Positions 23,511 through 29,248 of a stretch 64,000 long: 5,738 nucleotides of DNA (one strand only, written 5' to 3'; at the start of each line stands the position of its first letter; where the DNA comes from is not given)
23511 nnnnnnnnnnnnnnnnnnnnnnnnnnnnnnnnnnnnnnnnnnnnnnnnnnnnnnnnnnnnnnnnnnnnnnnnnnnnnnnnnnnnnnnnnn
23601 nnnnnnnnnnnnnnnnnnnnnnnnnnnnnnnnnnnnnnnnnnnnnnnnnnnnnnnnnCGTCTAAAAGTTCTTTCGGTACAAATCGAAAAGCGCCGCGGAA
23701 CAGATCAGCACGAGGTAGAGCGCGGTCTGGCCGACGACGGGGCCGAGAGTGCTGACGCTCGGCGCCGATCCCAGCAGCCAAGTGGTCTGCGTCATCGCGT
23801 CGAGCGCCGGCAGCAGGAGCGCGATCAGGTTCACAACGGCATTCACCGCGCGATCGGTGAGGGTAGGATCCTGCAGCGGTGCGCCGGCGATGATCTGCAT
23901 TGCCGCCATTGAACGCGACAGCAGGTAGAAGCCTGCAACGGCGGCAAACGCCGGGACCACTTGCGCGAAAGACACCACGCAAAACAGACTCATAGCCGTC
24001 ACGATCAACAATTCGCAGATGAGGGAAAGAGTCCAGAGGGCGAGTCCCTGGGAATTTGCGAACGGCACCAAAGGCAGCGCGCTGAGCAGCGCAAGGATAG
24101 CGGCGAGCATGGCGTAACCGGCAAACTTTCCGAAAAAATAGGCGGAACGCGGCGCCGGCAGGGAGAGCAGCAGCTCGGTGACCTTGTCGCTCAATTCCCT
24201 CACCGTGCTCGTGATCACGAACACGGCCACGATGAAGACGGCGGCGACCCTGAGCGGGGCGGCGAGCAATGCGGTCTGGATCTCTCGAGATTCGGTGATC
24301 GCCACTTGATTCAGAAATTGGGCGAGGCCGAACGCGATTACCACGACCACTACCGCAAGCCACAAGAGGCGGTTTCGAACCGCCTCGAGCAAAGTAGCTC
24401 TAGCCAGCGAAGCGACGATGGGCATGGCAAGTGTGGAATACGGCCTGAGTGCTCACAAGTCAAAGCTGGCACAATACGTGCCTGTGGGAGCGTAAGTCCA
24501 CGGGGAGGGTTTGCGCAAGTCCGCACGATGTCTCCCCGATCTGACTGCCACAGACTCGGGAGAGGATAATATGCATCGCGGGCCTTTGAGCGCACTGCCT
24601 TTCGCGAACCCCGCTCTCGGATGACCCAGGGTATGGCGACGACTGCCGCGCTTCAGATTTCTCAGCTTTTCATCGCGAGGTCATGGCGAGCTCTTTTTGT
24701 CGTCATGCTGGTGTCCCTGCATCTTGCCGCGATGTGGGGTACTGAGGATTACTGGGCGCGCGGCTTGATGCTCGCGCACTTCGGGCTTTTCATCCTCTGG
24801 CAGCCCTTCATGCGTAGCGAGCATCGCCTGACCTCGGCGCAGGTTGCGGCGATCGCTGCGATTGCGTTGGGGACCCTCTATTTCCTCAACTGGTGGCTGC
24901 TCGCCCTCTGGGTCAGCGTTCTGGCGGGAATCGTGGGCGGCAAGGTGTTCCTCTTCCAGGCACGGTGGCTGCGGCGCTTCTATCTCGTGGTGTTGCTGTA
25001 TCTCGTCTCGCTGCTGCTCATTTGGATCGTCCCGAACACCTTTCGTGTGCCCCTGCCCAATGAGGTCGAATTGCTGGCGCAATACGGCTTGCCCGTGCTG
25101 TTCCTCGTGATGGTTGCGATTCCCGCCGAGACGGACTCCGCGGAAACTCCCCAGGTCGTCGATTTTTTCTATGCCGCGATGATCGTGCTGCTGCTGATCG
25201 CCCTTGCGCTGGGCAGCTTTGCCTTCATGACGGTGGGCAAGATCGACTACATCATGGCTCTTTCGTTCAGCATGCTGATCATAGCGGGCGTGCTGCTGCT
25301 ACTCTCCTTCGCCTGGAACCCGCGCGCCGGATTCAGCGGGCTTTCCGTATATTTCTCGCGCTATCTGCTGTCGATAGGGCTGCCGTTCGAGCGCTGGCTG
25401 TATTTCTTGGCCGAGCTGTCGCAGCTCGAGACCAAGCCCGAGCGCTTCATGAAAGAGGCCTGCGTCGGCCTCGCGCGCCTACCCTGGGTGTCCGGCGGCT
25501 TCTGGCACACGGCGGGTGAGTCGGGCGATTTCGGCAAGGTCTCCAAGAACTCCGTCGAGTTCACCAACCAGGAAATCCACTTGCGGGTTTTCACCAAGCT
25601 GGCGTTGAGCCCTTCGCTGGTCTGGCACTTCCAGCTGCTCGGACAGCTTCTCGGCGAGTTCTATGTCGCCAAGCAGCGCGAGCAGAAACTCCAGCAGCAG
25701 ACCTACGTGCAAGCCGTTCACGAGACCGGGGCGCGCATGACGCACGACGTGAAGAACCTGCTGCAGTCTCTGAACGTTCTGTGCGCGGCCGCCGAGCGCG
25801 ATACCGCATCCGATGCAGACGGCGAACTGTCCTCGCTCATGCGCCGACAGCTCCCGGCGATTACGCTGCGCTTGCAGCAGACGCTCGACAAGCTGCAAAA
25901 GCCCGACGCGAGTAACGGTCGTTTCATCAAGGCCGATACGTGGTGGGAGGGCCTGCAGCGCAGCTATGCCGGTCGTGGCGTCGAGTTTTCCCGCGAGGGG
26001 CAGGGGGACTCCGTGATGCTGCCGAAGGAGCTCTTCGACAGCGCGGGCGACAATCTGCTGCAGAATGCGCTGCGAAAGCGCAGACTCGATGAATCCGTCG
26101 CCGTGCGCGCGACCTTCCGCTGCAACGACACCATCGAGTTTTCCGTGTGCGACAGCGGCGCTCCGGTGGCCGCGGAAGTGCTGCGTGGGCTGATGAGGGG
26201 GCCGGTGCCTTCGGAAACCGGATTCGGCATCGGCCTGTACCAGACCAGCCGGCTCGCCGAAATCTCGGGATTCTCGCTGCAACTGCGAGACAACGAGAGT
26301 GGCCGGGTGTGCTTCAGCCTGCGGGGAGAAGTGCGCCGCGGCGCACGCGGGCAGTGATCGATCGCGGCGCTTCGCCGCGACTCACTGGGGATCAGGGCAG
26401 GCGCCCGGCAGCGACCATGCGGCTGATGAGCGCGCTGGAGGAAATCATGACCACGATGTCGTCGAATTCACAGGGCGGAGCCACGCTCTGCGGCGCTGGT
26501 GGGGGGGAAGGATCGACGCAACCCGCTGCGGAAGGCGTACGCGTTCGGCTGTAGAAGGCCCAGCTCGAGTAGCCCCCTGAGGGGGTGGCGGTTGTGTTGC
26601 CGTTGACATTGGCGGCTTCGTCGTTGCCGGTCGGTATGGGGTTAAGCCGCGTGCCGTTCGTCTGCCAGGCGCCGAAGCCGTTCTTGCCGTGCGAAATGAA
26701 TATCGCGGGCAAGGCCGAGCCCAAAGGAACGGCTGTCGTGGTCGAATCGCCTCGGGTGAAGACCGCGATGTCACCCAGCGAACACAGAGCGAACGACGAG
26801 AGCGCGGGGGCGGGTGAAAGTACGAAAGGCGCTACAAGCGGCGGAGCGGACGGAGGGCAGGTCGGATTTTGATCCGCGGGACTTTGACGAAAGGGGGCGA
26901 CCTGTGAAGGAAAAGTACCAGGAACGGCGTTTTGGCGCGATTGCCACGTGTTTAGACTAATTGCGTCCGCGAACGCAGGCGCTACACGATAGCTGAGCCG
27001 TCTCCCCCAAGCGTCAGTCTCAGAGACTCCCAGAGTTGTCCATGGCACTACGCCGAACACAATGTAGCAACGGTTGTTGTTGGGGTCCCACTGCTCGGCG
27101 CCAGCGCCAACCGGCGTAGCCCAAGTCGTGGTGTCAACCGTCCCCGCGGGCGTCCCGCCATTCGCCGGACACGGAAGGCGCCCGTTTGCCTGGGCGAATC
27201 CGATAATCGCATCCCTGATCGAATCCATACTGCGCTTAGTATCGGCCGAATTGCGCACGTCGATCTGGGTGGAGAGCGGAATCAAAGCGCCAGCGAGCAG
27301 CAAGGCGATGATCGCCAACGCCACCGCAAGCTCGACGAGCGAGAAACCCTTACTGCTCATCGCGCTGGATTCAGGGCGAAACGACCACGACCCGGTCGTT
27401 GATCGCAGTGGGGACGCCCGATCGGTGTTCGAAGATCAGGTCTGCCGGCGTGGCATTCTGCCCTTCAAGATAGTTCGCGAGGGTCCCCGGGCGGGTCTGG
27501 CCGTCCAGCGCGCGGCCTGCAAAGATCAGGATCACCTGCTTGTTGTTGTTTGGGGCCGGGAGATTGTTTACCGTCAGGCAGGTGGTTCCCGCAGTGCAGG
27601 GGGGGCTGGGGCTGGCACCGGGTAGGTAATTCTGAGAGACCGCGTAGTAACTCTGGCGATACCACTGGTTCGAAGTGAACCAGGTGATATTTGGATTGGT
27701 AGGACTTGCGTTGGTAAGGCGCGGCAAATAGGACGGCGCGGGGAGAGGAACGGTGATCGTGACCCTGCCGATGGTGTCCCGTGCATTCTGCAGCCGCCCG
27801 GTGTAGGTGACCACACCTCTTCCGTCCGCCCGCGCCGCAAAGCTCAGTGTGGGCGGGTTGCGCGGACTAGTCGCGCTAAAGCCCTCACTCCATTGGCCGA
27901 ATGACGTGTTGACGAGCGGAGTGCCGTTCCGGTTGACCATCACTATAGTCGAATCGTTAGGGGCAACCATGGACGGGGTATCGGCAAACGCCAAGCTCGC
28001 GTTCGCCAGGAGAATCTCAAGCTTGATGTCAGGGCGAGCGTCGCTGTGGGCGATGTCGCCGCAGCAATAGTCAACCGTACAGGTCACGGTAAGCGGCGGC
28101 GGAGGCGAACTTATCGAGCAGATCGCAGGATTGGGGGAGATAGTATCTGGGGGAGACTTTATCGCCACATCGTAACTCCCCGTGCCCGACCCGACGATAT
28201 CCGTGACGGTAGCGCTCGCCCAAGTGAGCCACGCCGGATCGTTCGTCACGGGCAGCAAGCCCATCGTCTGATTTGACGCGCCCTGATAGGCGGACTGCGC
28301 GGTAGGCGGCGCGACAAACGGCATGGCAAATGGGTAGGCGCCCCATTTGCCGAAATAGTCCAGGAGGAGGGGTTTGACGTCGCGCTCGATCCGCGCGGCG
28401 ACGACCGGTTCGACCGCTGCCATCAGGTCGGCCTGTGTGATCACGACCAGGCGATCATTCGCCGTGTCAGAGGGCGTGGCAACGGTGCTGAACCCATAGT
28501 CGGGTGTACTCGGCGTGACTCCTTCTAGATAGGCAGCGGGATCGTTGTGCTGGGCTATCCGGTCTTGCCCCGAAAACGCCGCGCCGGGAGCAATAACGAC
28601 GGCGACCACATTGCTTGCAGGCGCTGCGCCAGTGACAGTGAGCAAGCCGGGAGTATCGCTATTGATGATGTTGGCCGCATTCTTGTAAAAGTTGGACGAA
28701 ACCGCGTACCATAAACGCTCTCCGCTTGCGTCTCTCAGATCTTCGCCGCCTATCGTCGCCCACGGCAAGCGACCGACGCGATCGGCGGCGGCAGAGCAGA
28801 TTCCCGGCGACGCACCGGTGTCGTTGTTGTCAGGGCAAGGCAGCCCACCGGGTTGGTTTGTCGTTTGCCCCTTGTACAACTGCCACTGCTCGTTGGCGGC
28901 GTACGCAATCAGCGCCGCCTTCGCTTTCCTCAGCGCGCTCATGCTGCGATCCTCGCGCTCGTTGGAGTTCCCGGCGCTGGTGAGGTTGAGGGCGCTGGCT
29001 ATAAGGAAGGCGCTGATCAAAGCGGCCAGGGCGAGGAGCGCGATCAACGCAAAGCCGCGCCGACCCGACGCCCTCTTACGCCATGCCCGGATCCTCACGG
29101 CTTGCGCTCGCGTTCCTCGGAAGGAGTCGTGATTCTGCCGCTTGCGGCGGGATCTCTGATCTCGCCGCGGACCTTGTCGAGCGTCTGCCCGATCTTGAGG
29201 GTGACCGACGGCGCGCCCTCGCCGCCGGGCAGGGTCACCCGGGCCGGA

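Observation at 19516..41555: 22-kb accessory block: MSHA-like type IV pilus locus with its own sigma-54 switch, a split ABC transporter and a pilin glycosylation ligase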

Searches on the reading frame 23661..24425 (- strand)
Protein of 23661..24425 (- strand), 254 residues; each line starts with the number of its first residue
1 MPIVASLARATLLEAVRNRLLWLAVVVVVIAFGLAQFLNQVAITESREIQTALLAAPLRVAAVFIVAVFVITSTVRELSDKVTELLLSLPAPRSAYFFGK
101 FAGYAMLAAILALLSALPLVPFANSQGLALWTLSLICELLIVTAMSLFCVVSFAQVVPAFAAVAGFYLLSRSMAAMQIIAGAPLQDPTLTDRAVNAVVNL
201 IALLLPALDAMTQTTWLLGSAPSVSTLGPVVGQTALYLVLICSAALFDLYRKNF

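Call 4: search_protein_families(library=pfam, proteins=[window:23661-24425:-], max_evalue=0.01)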
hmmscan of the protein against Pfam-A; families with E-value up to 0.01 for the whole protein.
window:23661-24425:- (254 aa): 3 families
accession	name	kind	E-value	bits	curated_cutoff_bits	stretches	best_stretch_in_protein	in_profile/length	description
PF12679.13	ABC2_membrane_2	-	4.1e-06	26.7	27.2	1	7-213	3-237/283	ABC-2 family transporter protein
PF12698.13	ABC2_membrane_3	-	3.1e-05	23.7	31.6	1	61-219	171-320/347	ABC-2 family transporter protein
PF12730.13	ABC2_membrane_4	-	3.9e-05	24.1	27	1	17-164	11-162/179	ABC-2 family transporter protein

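Call 6: search_protein_families(library=ncbifam, proteins=[window:23661-24425:-], max_evalue=0.01)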
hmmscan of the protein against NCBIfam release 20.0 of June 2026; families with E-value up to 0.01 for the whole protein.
window:23661-24425:- (254 aa): 0 families

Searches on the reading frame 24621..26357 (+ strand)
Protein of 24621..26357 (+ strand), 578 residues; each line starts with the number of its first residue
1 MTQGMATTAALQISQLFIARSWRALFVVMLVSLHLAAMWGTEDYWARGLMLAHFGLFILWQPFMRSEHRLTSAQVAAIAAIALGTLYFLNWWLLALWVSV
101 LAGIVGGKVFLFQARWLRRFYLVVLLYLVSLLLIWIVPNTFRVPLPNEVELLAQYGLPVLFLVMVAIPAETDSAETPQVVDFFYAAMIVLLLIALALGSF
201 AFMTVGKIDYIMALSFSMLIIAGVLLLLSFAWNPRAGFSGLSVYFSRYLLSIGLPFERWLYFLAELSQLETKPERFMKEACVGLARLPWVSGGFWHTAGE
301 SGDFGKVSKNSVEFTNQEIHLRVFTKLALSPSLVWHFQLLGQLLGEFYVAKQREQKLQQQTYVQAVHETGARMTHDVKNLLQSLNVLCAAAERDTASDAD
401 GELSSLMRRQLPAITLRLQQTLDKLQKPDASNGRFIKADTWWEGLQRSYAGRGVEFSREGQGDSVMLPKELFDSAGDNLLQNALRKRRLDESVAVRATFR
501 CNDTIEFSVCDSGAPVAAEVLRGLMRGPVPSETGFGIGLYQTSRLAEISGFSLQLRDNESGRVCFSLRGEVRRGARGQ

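Call 4: search_protein_families(library=pfam, proteins=[window:24621-26357:+], max_evalue=0.01)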
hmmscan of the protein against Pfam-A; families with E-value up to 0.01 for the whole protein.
window:24621-26357:+ (578 aa): 1 family
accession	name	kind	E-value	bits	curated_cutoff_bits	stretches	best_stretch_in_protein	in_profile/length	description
PF02518.31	HATPase_c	-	9.5e-06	26.5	26.4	1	477-567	11-105/111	Histidine kinase-, DNA gyrase B-, and HSP90-like ATPase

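Call 6: search_protein_families(library=ncbifam, proteins=[window:24621-26357:+], max_evalue=0.01)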
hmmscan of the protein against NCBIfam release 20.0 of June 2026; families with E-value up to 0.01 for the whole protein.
window:24621-26357:+ (578 aa): 5 families
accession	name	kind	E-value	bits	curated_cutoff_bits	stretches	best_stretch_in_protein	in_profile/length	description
TIGR02916.1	PEP_his_kin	equivalog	2.8e-12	46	300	1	350-566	459-675/679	XrtA/PEP-CTERM system histidine kinase PrsK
NF006800.0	PRK09303.1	equivalog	0.00093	18.2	342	1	478-545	279-351/383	histidine kinase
TIGR02966.1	phoR_proteo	equivalog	0.00095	18.3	334.2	0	471-522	229-279/333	phosphate regulon sensor histidine kinase PhoR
NF007664.1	PRK10337.1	equivalog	0.0034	16.1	475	0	478-563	352-436/442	quorum sensing histidine kinase QseC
NF007345.0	PRK09835.1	subfamily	0.0035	15.9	423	1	452-524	356-427/482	Cu(+)/Ag(+) sensor histidine kinase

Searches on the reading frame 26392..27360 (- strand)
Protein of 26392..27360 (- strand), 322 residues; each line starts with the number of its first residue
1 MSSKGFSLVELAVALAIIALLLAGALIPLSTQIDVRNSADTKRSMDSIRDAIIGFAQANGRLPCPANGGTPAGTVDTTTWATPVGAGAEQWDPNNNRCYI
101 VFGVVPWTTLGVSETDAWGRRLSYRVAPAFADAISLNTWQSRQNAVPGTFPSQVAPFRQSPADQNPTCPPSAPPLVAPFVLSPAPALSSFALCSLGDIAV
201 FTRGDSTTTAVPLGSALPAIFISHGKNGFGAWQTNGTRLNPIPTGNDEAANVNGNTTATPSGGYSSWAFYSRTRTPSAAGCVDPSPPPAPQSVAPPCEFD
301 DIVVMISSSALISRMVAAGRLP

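Call 4: search_protein_families(library=pfam, proteins=[window:26392-27360:-], max_evalue=0.01)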
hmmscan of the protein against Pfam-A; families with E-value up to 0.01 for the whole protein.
window:26392-27360:- (322 aa): 1 family
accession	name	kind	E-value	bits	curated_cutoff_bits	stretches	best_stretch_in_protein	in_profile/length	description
PF07963.17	N_methyl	-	1.6e-06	27.9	21.2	1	2-26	3-27/27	Prokaryotic N-terminal methylation motif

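Call 6: search_protein_families(library=ncbifam, proteins=[window:26392-27360:-], max_evalue=0.01)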
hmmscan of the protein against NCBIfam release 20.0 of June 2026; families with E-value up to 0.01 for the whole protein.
window:26392-27360:- (322 aa): 3 families
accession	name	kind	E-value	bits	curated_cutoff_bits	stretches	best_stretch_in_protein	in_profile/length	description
TIGR02532.1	IV_pilin_GFxxxE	domain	7.9e-06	25.5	16.3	1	4-26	2-24/24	prepilin-type N-terminal cleavage/methylation domain-containing protein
NF041013.1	T4P_ComGE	equivalog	0.004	17.2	49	1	3-37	3-36/83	competence type IV pilus minor pilin ComGE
TIGR01710.1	typeII_sec_gspG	equivalog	0.0077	16.3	88.85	0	4-68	1-65/134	type II secretion system major pseudopilin GspG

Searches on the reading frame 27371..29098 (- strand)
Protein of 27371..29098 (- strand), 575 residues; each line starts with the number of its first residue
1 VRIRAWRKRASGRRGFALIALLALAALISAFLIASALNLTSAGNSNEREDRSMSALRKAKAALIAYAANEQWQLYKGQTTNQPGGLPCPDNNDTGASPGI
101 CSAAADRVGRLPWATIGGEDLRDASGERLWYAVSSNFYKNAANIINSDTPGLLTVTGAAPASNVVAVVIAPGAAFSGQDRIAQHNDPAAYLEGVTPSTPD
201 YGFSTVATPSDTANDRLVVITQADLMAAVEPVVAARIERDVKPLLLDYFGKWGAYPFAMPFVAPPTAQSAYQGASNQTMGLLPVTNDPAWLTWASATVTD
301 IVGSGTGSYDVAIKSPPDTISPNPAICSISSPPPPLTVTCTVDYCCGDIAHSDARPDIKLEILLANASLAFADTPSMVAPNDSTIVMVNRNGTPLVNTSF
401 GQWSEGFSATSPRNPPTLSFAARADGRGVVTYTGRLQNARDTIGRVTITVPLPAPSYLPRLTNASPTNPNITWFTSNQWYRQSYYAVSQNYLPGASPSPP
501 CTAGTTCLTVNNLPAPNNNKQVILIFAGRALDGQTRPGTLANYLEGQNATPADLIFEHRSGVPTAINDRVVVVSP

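Call 4: search_protein_families(library=pfam, proteins=[window:27371-29098:-], max_evalue=0.01)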
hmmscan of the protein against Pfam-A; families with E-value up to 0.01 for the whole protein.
window:27371-29098:- (575 aa): 0 families

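Call 6: search_protein_families(library=ncbifam, proteins=[window:27371-29098:-], max_evalue=0.01)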
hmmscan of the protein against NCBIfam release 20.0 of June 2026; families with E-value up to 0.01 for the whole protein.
window:27371-29098:- (575 aa): 0 families

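Call 57: find_homologous_proteins(query=window:27371-29098:-)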
Query window:27371-29098:- (575 aa): 919 proteins with E <= 0.001 among 8000 candidates; the best 120 are listed.
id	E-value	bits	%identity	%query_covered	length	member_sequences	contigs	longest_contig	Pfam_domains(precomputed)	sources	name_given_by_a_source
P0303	0.0e+0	1228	94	100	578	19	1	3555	-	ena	-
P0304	0.0e+0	1058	83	100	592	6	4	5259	-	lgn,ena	-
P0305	5.0e-286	968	80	94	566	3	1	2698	-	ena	-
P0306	3.3e-282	955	78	97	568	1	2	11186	-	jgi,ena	-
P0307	2.1e-274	930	75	100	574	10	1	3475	-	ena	-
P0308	1.6e-244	831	70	94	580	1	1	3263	-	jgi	jgi:type II secretory pathway pseudopilin PulG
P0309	6.7e-239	812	71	94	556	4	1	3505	-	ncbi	-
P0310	1.0e-226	772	65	94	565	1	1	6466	-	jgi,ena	-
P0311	2.3e-225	768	69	98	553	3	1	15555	-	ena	-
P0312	2.1e-222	758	65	94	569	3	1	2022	-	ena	-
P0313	5.2e-220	750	67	100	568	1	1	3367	-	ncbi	-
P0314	8.6e-219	746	62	100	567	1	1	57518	-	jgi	jgi:hypothetical protein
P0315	2.8e-217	741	68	98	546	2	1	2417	-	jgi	-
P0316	2.9e-214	731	64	100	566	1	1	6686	-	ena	-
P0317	8.8e-212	723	64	98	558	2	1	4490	-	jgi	-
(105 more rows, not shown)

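Call 80: predict_structure(alignment_id=A4)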
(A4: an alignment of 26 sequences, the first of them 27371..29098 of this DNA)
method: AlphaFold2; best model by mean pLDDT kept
length: 575 residues; sequences in the alignment: 26
mean_pLDDT: 74.7   pTM: 0.72
mean pLDDT of the five models: 74.7, 73.4, 71.6, 66.5, 61.3
residues with pLDDT >= 90: 69; 70-90: 315; 50-70: 134; < 50: 57
segments of 3 or more residues with pLDDT < 50: 1-15, 36-43, 74-79, 310-324, 548-553, 560-565
pLDDT, mean of each block of 10 residues (from residue 1): 34 49 68 52 60 87 84 48 82 86 86 87 85 87 78 84 89 72 77 74 69 76 82 82 89 89 79 88 87 86 60 40 65 80 71 78 92 82 88 89 73 79 89 87 88 86 67 82 85 73 62 61 74 57 55 54 52 65
secondary structure, 60 per line:
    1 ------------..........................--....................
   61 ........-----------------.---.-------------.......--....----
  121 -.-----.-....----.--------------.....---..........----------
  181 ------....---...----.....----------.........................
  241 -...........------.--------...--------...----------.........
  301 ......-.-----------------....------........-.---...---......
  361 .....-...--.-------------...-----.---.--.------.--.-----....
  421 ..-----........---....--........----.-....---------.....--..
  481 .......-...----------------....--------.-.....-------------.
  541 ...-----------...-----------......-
elements in order: H13-38 H41-68 H104-107 E108-110 H113-116 E130-133 E153-157 E161-170 H187-190 E194-196 E201-205 E216-221 H222-240 H242-252 E279-281 E292-306 E326-329 E336-343 E355-365 E386-388 E417-422 E428-435 H439-442 E445-452 H459-462 H472-476 H479-482 E483-487 E508-511 E522-526 H540-543 E555-557 E569-574
